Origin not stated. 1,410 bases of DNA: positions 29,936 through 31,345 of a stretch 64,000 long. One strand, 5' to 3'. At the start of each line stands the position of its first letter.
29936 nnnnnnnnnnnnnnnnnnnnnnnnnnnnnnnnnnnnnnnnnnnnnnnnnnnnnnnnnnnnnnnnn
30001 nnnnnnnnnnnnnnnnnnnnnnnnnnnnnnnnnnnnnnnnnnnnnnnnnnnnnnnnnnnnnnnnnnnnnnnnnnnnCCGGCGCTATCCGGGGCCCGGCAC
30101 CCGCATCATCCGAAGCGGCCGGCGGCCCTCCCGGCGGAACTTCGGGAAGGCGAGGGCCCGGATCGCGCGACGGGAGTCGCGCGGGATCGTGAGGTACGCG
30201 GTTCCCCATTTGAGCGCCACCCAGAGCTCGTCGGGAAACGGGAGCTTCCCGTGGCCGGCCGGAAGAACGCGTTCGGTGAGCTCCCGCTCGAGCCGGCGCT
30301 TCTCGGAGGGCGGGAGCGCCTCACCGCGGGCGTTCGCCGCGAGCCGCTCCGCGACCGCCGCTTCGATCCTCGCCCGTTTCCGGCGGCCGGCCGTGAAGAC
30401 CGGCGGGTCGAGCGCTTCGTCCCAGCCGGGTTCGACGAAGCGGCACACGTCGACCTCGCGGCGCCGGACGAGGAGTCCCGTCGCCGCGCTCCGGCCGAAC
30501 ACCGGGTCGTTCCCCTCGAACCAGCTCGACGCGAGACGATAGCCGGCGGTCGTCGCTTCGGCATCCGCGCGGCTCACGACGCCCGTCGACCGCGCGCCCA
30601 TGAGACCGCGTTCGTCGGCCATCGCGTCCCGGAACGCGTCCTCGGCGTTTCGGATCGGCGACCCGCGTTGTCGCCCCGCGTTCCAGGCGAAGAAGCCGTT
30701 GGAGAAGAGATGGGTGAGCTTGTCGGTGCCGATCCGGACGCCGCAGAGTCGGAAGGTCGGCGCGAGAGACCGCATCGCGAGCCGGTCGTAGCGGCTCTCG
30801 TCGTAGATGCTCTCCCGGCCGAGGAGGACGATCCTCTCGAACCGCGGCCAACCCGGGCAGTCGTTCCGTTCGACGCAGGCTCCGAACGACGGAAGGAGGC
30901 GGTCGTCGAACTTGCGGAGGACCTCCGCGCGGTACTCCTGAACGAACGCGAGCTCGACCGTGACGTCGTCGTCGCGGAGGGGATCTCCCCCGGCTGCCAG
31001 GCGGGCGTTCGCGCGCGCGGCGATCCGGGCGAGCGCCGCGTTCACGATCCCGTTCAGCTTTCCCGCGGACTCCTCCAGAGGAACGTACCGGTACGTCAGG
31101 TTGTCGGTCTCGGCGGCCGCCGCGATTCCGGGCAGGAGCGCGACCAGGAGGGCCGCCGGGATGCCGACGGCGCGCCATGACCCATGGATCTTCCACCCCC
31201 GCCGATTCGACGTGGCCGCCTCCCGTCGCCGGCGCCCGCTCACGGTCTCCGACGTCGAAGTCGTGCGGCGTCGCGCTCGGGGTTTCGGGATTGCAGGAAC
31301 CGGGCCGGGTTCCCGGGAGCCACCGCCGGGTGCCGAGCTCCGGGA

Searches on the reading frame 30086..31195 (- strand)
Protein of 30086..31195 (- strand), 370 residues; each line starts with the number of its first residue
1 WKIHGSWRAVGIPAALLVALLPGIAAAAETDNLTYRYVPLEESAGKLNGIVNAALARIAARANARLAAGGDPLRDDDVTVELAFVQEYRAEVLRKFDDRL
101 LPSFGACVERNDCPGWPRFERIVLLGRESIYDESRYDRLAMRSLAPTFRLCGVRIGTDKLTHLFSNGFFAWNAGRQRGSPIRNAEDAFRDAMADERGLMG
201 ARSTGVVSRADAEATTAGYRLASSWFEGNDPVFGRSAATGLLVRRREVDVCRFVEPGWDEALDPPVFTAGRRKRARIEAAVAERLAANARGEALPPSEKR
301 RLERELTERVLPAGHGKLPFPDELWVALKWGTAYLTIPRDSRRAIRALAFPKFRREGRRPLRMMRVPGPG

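Call 83: search_protein_families(library=pfam, proteins=[window:30086-31195:-], max_evalue=0.1)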
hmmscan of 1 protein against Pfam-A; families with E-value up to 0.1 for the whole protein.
seq(370 aa): 0 families
